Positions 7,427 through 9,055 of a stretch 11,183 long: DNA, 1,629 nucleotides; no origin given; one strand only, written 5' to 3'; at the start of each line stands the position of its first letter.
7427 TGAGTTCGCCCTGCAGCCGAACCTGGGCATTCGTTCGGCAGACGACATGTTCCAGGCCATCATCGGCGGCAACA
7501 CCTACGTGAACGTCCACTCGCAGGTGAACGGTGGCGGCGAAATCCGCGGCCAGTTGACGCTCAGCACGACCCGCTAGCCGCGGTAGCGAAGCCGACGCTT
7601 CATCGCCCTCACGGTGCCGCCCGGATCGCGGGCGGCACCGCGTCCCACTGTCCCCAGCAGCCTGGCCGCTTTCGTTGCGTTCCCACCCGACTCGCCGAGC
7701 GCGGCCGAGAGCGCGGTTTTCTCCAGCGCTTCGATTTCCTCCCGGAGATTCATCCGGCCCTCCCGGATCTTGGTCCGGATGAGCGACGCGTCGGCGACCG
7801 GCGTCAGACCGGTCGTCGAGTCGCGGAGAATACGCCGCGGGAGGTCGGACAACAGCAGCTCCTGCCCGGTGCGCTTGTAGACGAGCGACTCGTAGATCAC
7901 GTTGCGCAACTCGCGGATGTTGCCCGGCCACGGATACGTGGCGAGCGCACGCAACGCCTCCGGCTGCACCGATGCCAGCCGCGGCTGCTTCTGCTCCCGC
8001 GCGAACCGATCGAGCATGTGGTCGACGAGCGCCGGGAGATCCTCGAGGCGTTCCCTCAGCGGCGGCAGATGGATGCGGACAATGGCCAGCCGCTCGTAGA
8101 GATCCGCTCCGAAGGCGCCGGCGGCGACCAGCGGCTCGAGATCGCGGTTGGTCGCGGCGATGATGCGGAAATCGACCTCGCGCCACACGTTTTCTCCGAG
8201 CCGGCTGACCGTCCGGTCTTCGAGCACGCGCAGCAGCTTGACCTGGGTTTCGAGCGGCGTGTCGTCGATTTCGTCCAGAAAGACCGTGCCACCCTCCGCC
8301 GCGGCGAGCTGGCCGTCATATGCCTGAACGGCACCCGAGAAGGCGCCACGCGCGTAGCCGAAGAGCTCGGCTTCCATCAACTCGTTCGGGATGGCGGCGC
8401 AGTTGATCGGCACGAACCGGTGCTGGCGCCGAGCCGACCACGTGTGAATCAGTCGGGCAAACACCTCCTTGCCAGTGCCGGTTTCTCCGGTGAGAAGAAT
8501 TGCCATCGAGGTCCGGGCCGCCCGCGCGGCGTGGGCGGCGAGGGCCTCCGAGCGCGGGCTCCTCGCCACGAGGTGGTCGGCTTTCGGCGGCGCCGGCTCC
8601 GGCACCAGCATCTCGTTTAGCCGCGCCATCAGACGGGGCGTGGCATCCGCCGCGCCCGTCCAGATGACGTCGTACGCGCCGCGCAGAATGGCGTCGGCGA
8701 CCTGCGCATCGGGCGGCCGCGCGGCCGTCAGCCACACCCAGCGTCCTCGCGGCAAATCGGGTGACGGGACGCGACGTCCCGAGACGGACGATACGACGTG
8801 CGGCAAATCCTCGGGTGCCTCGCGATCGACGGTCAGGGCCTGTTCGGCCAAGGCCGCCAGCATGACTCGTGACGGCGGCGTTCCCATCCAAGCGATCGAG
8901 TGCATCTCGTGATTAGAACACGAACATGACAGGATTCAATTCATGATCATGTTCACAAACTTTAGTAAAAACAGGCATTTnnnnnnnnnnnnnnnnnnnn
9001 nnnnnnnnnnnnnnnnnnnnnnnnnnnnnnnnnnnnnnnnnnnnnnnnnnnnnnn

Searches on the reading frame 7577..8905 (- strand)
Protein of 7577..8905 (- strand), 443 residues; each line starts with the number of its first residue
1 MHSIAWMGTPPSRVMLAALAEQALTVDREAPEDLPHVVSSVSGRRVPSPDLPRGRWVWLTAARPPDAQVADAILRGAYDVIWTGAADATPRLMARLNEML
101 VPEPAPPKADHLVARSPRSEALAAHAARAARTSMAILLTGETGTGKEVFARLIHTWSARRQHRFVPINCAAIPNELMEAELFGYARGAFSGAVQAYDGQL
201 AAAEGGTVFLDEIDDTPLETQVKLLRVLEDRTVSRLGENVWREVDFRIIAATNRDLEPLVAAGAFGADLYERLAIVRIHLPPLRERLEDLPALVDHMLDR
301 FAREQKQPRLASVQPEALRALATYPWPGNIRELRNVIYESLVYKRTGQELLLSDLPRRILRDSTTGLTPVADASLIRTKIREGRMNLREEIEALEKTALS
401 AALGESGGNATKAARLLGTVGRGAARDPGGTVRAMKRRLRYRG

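Call 7: search_protein_families(library=pfam, proteins=[window:7577-8905:-])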
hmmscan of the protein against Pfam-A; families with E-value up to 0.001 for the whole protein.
window:7577-8905:- (443 aa): 10 families
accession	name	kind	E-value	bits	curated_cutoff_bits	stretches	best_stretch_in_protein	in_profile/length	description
PF00158.32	Sigma54_activat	-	2.7e-61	206.6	20.2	1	113-279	2-168/168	Sigma-54 interaction domain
PF25601.1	AAA_lid_14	-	9e-22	77.1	27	1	284-364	1-79/87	AAA+ ATPase lid domain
PF14532.12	Sigma54_activ_2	-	2.5e-19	70.3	25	1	113-283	1-138/138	Sigma-54 interaction domain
PF07728.20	AAA_5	-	8.9e-10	39.2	22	1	136-254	2-123/139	AAA domain (dynein-related subfamily)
PF07724.20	AAA_2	-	2.2e-05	25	27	1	134-253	4-124/166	AAA domain (Cdc48 subfamily)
PF02954.25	HTH_8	-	5.9e-05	23.2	22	1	391-418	2-29/42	Bacterial regulatory protein, Fis family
PF13191.12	AAA_16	-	0.00011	23.2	32.6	1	112-255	2-104/167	AAA ATPase domain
PF00493.29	MCM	-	0.00014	21.5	23.3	1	128-234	52-151/224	MCM P-loop domain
PF00004.35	AAA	-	0.0003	21.7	21.2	1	136-254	1-110/131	ATPase family associated with various cellular activities (AAA)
PF01078.27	Mg_chelatase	-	0.00036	20.4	20.3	0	191-253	93-157/207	Magnesium chelatase, subunit ChlI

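Call 10: find_homologous_proteins(query=window:7577-8905:-)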
Query window:7577-8905:- (443 aa): 7994 proteins with E <= 0.001 among 8000 candidates; the best 120 are listed.
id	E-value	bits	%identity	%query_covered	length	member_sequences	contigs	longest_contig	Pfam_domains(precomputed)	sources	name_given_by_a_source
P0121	3.0e-208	710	74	100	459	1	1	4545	PF00158.33,PF25601.2,PF14532.13,PF07728.21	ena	-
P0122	4.3e-208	710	73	100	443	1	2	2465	PF00158.33,PF25601.2,PF02954.26,PF14532.13,PF07728.21,PF01078.28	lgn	-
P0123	1.4e-206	705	73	100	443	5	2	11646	PF00158.33,PF25601.2,PF14532.13,PF07728.21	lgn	-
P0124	6.6e-206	703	73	100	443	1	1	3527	PF00158.33,PF25601.2,PF14532.13,PF07728.21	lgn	-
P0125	3.7e-205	700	73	100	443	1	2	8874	PF00158.33,PF07724.21,PF25601.2,PF14532.13,PF07728.21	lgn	-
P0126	2.4e-195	668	70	100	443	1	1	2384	PF00158.33,PF25601.2,PF14532.13,PF07728.21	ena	-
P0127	2.4e-195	668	70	100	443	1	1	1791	PF00158.33,PF25601.2,PF14532.13,PF07728.21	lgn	-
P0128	2.3e-194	665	70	100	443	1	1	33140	PF00158.33,PF25601.2,PF14532.13,PF07728.21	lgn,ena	-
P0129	4.4e-193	660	69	100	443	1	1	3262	PF00158.33,PF25601.2,PF14532.13,PF07728.21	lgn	-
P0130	6.8e-193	660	69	99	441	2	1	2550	PF00158.33,PF25601.2,PF14532.13,PF07728.21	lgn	-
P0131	2.4e-191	655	70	100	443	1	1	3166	PF00158.33,PF25601.2,PF02954.26,PF14532.13,PF07728.21,PF01078.28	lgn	-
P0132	3.5e-191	654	68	100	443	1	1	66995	PF00158.33,PF25601.2,PF14532.13,PF07728.21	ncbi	ncbi:MAG: sigma-54 dependent transcriptional regulator [Vicinamibacterales bacterium]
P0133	4.5e-191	654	69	100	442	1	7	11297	PF00158.33,PF25601.2,PF14532.13,PF07728.21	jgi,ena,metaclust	jgi:DNA-binding NtrC family response regulator|metaclust:\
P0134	4.6e-191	654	70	100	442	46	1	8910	PF00158.33,PF25601.2,PF14532.13,PF07728.21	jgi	-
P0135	1.2e-190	652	69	100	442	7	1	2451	PF00158.33,PF25601.2,PF14532.13,PF07728.21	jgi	jgi:DNA-binding NtrC family response regulator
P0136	1.5e-190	652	69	100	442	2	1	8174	PF00158.33,PF25601.2,PF14532.13,PF07728.21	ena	-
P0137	1.5e-190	652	69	100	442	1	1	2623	PF00158.33,PF25601.2,PF14532.13,PF07728.21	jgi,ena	-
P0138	2.1e-190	652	69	100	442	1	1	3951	PF00158.33,PF25601.2,PF14532.13,PF07728.21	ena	-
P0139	5.0e-190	650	70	100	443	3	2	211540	PF00158.33,PF25601.2,PF14532.13,PF07728.21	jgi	jgi:DNA-binding NtrC family response regulator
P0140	4.1e-189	647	71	100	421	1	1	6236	PF00158.33,PF25601.2,PF14532.13,PF07728.21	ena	-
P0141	4.4e-189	647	68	100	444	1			PF00158.33,PF25601.2,PF02954.26,PF14532.13,PF07728.21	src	-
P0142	5.0e-189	647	67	100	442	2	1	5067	PF00158.33,PF25601.2,PF14532.13,PF07728.21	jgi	jgi:DNA-binding NtrC family response regulator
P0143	8.9e-189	646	68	100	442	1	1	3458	PF00158.33,PF25601.2,PF02954.26,PF14532.13,PF07728.21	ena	-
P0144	2.9e-188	644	68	100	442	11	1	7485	PF00158.33,PF25601.2,PF14532.13,PF07728.21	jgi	-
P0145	3.9e-188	644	69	100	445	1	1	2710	PF00158.33,PF25601.2,PF14532.13,PF07728.21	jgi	jgi:DNA-binding NtrC family response regulator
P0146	8.7e-188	643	70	100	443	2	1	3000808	PF00158.33,PF25601.2,PF02954.26,PF14532.13,PF07728.21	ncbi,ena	-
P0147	1.1e-187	643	68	100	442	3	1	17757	PF00158.33,PF25601.2,PF02954.26,PF14532.13,PF07728.21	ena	-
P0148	2.0e-187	642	68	100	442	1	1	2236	PF00158.33,PF25601.2,PF14532.13,PF07728.21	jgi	jgi:DNA-binding NtrC family response regulator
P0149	5.9e-187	640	68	100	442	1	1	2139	PF00158.33,PF25601.2,PF14532.13,PF07728.21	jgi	jgi:DNA-binding NtrC family response regulator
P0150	6.6e-187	640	68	100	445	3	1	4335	PF00158.33,PF25601.2,PF02954.26,PF14532.13,PF07728.21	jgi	jgi:DNA-binding NtrC family response regulator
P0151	7.1e-187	640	67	100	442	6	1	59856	PF00158.33,PF25601.2,PF02954.26,PF14532.13,PF07728.21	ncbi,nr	ncbi:MAG TPA: sigma-54 dependent transcriptional regulator [Vicinamibacterales bacterium]|nr:sigma-5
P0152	1.0e-186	639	69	100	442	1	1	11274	PF00158.33,PF25601.2,PF14532.13,PF07728.21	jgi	jgi:DNA-binding NtrC family response regulator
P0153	6.0e-185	634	68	100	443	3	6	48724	PF00158.33,PF25601.2,PF02954.26,PF14532.13,PF07728.21,PF01078.28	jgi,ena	-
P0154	9.7e-185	633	67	100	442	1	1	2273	PF00158.33,PF25601.2,PF14532.13,PF07728.21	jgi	jgi:DNA-binding NtrC family response regulator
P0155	2.2e-184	632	67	100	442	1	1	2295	PF00158.33,PF25601.2,PF02954.26,PF14532.13,PF07728.21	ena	-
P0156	4.1e-184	631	68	100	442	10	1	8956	PF00158.33,PF25601.2,PF14532.13,PF07728.21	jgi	-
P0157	6.2e-184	630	69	100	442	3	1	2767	PF00158.33,PF25601.2,PF02954.26,PF14532.13,PF07728.21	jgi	-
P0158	1.1e-183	629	67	100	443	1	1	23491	PF00158.33,PF07724.21,PF25601.2,PF14532.13,PF07728.21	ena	-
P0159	1.9e-183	629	67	100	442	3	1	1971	PF00158.33,PF25601.2,PF02954.26,PF14532.13,PF07728.21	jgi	jgi:DNA-binding NtrC family response regulator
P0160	2.9e-183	628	72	93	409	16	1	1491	PF00158.33,PF25601.2,PF14532.13,PF07728.21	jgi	jgi:DNA-binding NtrC family response regulator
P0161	5.1e-183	627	67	100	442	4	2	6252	PF00158.33,PF25601.2,PF02954.26,PF14532.13,PF07728.21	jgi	-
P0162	1.4e-182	626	70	95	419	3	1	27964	PF00158.33,PF25601.2,PF14532.13,PF07728.21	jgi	jgi:DNA-binding NtrC family response regulator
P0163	2.8e-182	625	66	100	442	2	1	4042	PF00158.33,PF25601.2,PF14532.13,PF07728.21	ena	-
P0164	4.2e-182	624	66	100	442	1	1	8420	PF00158.33,PF25601.2,PF02954.26,PF14532.13,PF07728.21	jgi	-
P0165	4.8e-182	624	67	100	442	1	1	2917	PF00158.33,PF25601.2,PF02954.26,PF14532.13,PF07728.21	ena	-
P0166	4.8e-182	624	66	100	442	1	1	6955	PF00158.33,PF25601.2,PF02954.26,PF14532.13,PF07728.21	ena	-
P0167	5.0e-182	624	66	100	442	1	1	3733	PF00158.33,PF25601.2,PF14532.13,PF07728.21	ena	-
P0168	5.4e-182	624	66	100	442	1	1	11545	PF00158.33,PF25601.2,PF02954.26,PF14532.13,PF07728.21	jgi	-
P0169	6.6e-182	624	67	100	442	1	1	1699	PF00158.33,PF25601.2,PF14532.13,PF07728.21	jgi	jgi:DNA-binding NtrC family response regulator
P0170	7.1e-182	623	67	100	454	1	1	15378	PF00158.33,PF25601.2,PF02954.26,PF14532.13,PF07728.21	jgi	jgi:DNA-binding NtrC family response regulator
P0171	9.9e-182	623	67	100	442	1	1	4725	PF00158.33,PF25601.2,PF14532.13,PF07728.21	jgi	jgi:DNA-binding NtrC family response regulator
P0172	1.2e-181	623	67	100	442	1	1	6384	PF00158.33,PF25601.2,PF14532.13,PF07728.21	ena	-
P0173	1.9e-181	622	66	100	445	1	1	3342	PF00158.33,PF25601.2,PF02954.26,PF14532.13,PF07728.21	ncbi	-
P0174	2.1e-181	622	66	100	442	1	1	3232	PF00158.33,PF25601.2,PF02954.26,PF14532.13,PF07728.21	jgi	-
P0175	2.2e-181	622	66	100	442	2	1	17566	PF00158.33,PF07724.21,PF25601.2,PF02954.26,PF14532.13,PF07728.21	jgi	-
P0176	2.4e-181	622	67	100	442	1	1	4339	PF00158.33,PF07724.21,PF25601.2,PF02954.26,PF14532.13,PF07728.21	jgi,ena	-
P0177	8.9e-181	620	66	100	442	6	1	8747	PF00158.33,PF25601.2,PF14532.13,PF07728.21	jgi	jgi:DNA-binding NtrC family response regulator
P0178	3.0e-180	618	66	100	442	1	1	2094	PF00158.33,PF25601.2,PF14532.13,PF07728.21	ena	-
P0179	5.3e-179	614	67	99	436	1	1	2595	PF00158.33,PF25601.2,PF14532.13,PF07728.21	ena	-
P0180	2.5e-178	612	73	87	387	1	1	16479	PF00158.33,PF25601.2,PF14532.13,PF07728.21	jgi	-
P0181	3.3e-178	611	68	95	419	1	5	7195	PF00158.33,PF25601.2,PF14532.13,PF07728.21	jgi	jgi:DNA-binding NtrC family response regulator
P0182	4.5e-178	611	66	100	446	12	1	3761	PF00158.33,PF25601.2,PF14532.13,PF07728.21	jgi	-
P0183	7.9e-178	610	66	100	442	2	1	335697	PF00158.33,PF25601.2,PF02954.26,PF14532.13,PF07728.21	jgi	jgi:transcriptional regulator with PAS, ATPase and Fis domain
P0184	2.3e-177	609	68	95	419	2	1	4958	PF00158.33,PF25601.2,PF14532.13,PF07728.21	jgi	jgi:DNA-binding NtrC family response regulator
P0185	1.1e-176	606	68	96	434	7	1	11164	PF00158.33,PF25601.2,PF02954.26,PF14532.13,PF07728.21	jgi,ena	-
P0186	1.5e-175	603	65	100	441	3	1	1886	PF00158.33,PF25601.2,PF14532.13,PF07728.21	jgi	-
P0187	2.1e-175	602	66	100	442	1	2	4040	PF00158.33,PF25601.2,PF02954.26,PF14532.13,PF07728.21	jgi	-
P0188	2.4e-175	602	66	100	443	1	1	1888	PF00158.33,PF07724.21,PF25601.2,PF14532.13,PF07728.21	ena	-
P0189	1.6e-174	599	70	92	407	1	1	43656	PF00158.33,PF25601.2,PF02954.26,PF14532.13,PF07728.21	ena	-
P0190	5.5e-169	581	64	99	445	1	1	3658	PF00158.33,PF25601.2,PF02954.26,PF14532.13,PF07728.21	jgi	jgi:DNA-binding NtrC family response regulator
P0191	6.2e-168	577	63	100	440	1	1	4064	PF00158.33,PF25601.2,PF02954.26,PF14532.13,PF07728.21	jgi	jgi:DNA-binding NtrC family response regulator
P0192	7.9e-168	577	67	91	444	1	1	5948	PF00158.33,PF07724.21,PF25601.2,PF02954.26,PF14532.13,PF07728.21,PF01078.28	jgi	jgi:DNA-binding NtrC family response regulator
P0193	1.8e-167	576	66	96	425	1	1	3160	PF00158.33,PF25601.2,PF02954.26,PF14532.13,PF07728.21,PF01078.28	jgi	jgi:DNA-binding NtrC family response regulator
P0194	6.8e-167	574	64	99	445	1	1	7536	PF00158.33,PF25601.2,PF14532.13,PF07728.21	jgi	jgi:DNA-binding NtrC family response regulator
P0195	1.0e-166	573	63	99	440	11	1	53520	PF00158.33,PF25601.2,PF14532.13,PF07728.21,PF01078.28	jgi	jgi:two-component system response regulator AtoC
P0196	1.3e-166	573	63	99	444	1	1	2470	PF00158.33,PF25601.2,PF14532.13,PF07728.21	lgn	-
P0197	1.4e-166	573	66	88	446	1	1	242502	PF00158.33,PF07724.21,PF25601.2,PF14532.13,PF07728.21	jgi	jgi:DNA-binding NtrC family response regulator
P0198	2.1e-166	572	66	93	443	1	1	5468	PF00158.33,PF25601.2,PF14532.13,PF07728.21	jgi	jgi:DNA-binding NtrC family response regulator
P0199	3.5e-166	572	62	99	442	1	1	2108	PF00158.33,PF25601.2,PF14532.13,PF07728.21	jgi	-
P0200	7.6e-166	571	76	79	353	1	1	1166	PF00158.33,PF25601.2,PF02954.26,PF07726.18,PF14532.13,PF07728.21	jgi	jgi:two-component system response regulator AtoC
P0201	7.8e-166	571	64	99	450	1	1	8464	PF00158.33,PF25601.2,PF02954.26,PF14532.13,PF07728.21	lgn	-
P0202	8.9e-166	570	63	100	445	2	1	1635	PF00158.33,PF25601.2,PF14532.13,PF07728.21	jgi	jgi:DNA-binding NtrC family response regulator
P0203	2.2e-165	569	64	99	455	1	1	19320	PF00158.33,PF07724.21,PF25601.2,PF14532.13,PF07728.21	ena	-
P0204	3.5e-165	568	64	99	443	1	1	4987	PF00158.33,PF07724.21,PF25601.2,PF14532.13,PF07728.21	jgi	jgi:DNA-binding NtrC family response regulator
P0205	3.6e-165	568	64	98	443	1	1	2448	PF00158.33,PF25601.2,PF14532.13,PF07728.21,PF01078.28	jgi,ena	-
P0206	4.9e-165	568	64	100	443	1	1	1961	PF00158.33,PF07724.21,PF25601.2,PF14532.13,PF07728.21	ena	-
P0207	5.2e-165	568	61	99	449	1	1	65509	PF00158.33,PF25601.2,PF02954.26,PF14532.13,PF07728.21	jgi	jgi:DNA-binding NtrC family response regulator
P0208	5.4e-165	568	75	79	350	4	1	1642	PF00158.33,PF25601.2,PF02954.26,PF14532.13,PF07728.21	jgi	jgi:DNA-binding NtrC family response regulator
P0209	5.5e-165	568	77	73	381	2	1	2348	PF00158.33,PF25601.2,PF14532.13,PF07728.21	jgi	-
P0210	6.1e-165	568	61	99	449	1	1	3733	PF00158.33,PF25601.2,PF02954.26,PF14532.13,PF07728.21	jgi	jgi:DNA-binding NtrC family response regulator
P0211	8.3e-165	567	71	86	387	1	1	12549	PF00158.33,PF25601.2,PF14532.13,PF07728.21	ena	-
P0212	9.3e-165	567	62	100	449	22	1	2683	PF00158.33,PF25601.2,PF14532.13,PF07728.21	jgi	jgi:DNA-binding NtrC family response regulator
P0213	1.0e-164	567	67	92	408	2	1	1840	PF00158.33,PF07724.21,PF25601.2,PF14532.13,PF07728.21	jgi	jgi:DNA-binding NtrC family response regulator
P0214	1.3e-164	567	62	98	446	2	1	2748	PF00158.33,PF25601.2,PF14532.13,PF07728.21,PF01078.28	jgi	-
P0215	2.4e-164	566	65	99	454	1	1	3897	PF00158.33,PF25601.2,PF14532.13,PF07728.21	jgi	-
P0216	3.2e-164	565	63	100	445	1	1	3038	PF00158.33,PF25601.2,PF14532.13,PF07728.21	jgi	-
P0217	3.3e-164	565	63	99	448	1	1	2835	PF00158.33,PF07724.21,PF25601.2,PF14532.13,PF07728.21,PF01078.28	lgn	-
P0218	4.4e-164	565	63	98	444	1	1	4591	PF00158.33,PF25601.2,PF02954.26,PF14532.13,PF07728.21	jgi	jgi:DNA-binding NtrC family response regulator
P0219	4.5e-164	565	64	99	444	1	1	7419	PF00158.33,PF25601.2,PF14532.13,PF07728.21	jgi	jgi:DNA-binding NtrC family response regulator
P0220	8.1e-164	564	63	99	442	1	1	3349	PF00158.33,PF25601.2,PF14532.13,PF07728.21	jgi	jgi:DNA-binding NtrC family response regulator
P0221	8.9e-164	564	63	98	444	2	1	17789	PF00158.33,PF25601.2,PF14532.13,PF07728.21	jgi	jgi:DNA-binding NtrC family response regulator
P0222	1.1e-163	563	63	100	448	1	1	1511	PF00158.33,PF07724.21,PF25601.2,PF02954.26,PF14532.13,PF07728.21,PF01078.28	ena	-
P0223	1.8e-163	563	63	99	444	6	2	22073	PF00158.33,PF25601.2,PF14532.13,PF07728.21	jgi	jgi:DNA-binding NtrC family response regulator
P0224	1.9e-163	563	63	100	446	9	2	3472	PF00158.33,PF07724.21,PF25601.2,PF14532.13,PF07728.21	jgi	jgi:DNA-binding NtrC family response regulator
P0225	2.0e-163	563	63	99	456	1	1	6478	PF00158.33,PF25601.2,PF02954.26,PF14532.13,PF07728.21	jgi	jgi:DNA-binding NtrC family response regulator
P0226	2.1e-163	563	62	99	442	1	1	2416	PF00158.33,PF25601.2,PF14532.13,PF07728.21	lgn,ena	-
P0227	2.9e-163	562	64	99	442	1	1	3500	PF00158.33,PF25601.2,PF14532.13,PF07728.21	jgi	jgi:DNA-binding NtrC family response regulator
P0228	3.2e-163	562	62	99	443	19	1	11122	PF00158.33,PF25601.2,PF02954.26,PF14532.13,PF07728.21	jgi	-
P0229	4.4e-163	561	62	99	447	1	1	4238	PF00158.33,PF25601.2,PF14532.13,PF07728.21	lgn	-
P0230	5.8e-163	561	61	98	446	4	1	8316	PF00158.33,PF25601.2,PF14532.13,PF07728.21,PF01078.28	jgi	jgi:DNA-binding NtrC family response regulator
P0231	6.9e-163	561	61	97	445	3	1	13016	PF00158.33,PF07724.21,PF25601.2,PF14532.13,PF07728.21,PF01078.28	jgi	jgi:DNA-binding NtrC family response regulator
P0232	9.7e-163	560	62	99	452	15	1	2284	PF00158.33,PF25601.2,PF14532.13,PF07728.21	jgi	jgi:DNA-binding NtrC family response regulator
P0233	1.1e-162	560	64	99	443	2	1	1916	PF00158.33,PF25601.2,PF14532.13,PF07728.21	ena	-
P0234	1.6e-162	560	63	100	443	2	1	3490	PF00158.33,PF25601.2,PF14532.13,PF07728.21,PF01078.28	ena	-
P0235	1.9e-162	559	64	97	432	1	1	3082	PF00158.33,PF25601.2,PF14532.13,PF07728.21,PF01078.28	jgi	jgi:DNA-binding NtrC family response regulator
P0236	2.4e-162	559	62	99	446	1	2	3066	PF00158.33,PF25601.2,PF14532.13,PF07728.21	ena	-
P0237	2.4e-162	559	61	99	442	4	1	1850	PF00158.33,PF25601.2,PF14532.13,PF07728.21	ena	-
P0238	2.5e-162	559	62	99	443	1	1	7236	PF00158.33,PF25601.2,PF02954.26,PF14532.13,PF07728.21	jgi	jgi:DNA-binding NtrC family response regulator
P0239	2.8e-162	559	62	99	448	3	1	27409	PF00158.33,PF25601.2,PF14532.13,PF07728.21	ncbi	-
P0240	3.4e-162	559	62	100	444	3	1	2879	PF00158.33,PF25601.2,PF14532.13,PF07728.21,PF01078.28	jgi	-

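Call 17: find_related_loci(query=window:7577-8905:-, collection=metagenome_contigs, flank=3000)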
Query window:7577-8905:- (443 aa) in metagenome_contigs; peptide patterns used: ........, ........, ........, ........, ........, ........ (x = any residue, [..] = any of these).
229 stretches matched a pattern; 137 encode a relative of the query (tblastn E <= 1e-3); the best 80 are kept; 80 distinct loci.
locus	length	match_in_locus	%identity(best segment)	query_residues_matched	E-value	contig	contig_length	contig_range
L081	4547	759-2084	69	1-443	0e+0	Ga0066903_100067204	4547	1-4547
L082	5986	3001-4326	69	1-443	0e+0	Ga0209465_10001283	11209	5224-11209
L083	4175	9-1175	73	55-443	0e+0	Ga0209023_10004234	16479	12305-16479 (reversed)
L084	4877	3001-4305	67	1-436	0e+0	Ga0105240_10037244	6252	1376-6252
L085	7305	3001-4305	68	1-436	0e+0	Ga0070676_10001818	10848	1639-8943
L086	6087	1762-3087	66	1-443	0e+0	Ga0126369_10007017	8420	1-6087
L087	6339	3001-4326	66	1-443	0e+0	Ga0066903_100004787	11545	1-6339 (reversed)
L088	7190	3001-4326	66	1-443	0e+0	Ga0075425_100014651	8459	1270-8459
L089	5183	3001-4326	66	1-443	0e+0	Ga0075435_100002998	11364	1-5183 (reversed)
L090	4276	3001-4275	67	1-426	4e-180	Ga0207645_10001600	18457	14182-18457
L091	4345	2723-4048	67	1-443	0e+0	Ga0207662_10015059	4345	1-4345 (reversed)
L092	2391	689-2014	66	1-443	0e+0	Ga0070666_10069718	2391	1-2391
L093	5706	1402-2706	68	1-436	3e-180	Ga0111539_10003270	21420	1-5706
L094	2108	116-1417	62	1-435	0e+0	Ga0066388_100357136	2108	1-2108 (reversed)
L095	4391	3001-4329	66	1-443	6e-172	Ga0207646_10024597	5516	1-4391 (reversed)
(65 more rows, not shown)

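Call 40: search_protein_families(library=ncbifam, proteins=[window:7577-8905:-], max_evalue=0.01)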
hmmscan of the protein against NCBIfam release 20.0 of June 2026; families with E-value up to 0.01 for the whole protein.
window:7577-8905:- (443 aa): 27 families (the best 25 are shown)
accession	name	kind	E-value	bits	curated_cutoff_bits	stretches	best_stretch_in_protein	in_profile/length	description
NF041552.1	TF_PrdR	equivalog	2.1e-91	307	795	1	110-417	267-562/577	sigma-54 dependent transcriptional regulator PrdR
NF038308.1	RNA_repair_RtcR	equivalog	4.7e-85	286.4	650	1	112-419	182-499/530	RNA repair transcriptional activator RtcR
NF003451.0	PRK05022.1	equivalog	4e-83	279.9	476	1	108-419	188-496/512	nitric oxide reductase transcriptional regulator NorR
TIGR01818.1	ntrC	equivalog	1.7e-82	277.7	558.6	1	108-419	132-451/463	nitrogen regulation protein NR(I)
TIGR01817.1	nifA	equivalog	1.5e-81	274.8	528.85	1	105-422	191-518/534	nif-specific transcriptional activator NifA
NF008469.0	PRK11361.1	equivalog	1.5e-81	274.4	714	1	109-422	142-445/461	acetoacetate metabolism transcriptional regulator AtoC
TIGR02915.1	PEP_resp_reg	equivalog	4.8e-79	266.3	502.6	1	109-419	138-430/445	PEP-CTERM-box response regulator transcription factor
NF008176.1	PRK10923.1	equivalog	2.1e-71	240.9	620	1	126-419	154-454/469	nitrogen regulation protein NR(I)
TIGR02974.1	phageshock_pspF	equivalog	2.7e-71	240.5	443.55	1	120-417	9-322/336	phage shock protein operon transcriptional activator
TIGR02329.1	propionate_PrpR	equivalog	9.3e-71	239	499.2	1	109-419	211-515/526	propionate catabolism operon regulatory protein PrpR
NF011695.0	PRK15115.1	equivalog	2.3e-70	237.6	763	1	110-342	135-366/445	two-component system response regulator GlrR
NF041906.1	V4R_TF_MobR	exception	2.7e-70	237.4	999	1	126-419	248-532/544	phenol degradation transcriptional regulator MobR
NF050807.1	TransRegFlbDCaul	equivalog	1.8e-69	234.8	750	1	109-420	117-427/454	sigma-54-dependent transcriptional regulator FlbD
NF051870.1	NAssimRespRegNtrX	equivalog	2.6e-68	231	600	1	109-419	138-438/452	nitrogen assimilation response regulator NtrX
NF007689.0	PRK10365.1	equivalog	4.5e-67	226.7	760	1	112-419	141-430/441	sigma-54-dependent response regulator transcription factor ZraR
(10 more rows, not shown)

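Call 64: search_protein_families(library=padloc, proteins=[window:7577-8905:-], max_evalue=0.001)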
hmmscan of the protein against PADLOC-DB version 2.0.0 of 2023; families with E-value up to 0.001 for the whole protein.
window:7577-8905:- (443 aa): 3 families
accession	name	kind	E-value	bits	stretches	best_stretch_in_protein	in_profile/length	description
PDLC01995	RtcR_PspF2--CARF_AAA_HTH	-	3.6e-100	334.4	1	103-419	160-466/481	-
PDLC01994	RtcR_PspF1--CARF_AAA_HTH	-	1.5e-55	187.1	1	108-419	156-456/468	-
PDLC01993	RtcR--CARF_AAA_HTH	-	5.7e-49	164.9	1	129-338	200-416/523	-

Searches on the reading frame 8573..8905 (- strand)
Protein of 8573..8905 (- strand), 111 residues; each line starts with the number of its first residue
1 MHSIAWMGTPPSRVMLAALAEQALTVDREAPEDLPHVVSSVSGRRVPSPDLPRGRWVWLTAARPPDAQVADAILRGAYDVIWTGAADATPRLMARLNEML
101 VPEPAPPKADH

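Call 37: predict_structure(alignment_id=A2)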
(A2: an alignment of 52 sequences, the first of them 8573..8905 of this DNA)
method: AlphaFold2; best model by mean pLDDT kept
length: 111 residues; sequences in the alignment: 52
mean_pLDDT: 91.3   pTM: 0.82
mean pLDDT of the five models: 91.3, 90.4, 90.3, 89.9, 88.4
residues with pLDDT >= 90: 85; 70-90: 21; 50-70: 5; < 50: 0
segments of 3 or more residues with pLDDT < 50: none
pLDDT, mean of each block of 10 residues (from residue 1): 91 95 89 89 92 85 97 95 96 95 82 58
secondary structure, 60 per line:
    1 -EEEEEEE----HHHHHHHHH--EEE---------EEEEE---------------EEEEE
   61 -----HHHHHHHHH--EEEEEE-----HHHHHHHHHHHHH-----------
elements in order: E2-8 H13-21 E24-26 E36-40 E56-60 H66-74 E77-82 H88-100

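Call 47: search_protein_families(library=pfam, proteins=[window:8573-8905:-], max_evalue=1)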
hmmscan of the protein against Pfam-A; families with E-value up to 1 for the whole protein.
window:8573-8905:- (111 aa): 0 families
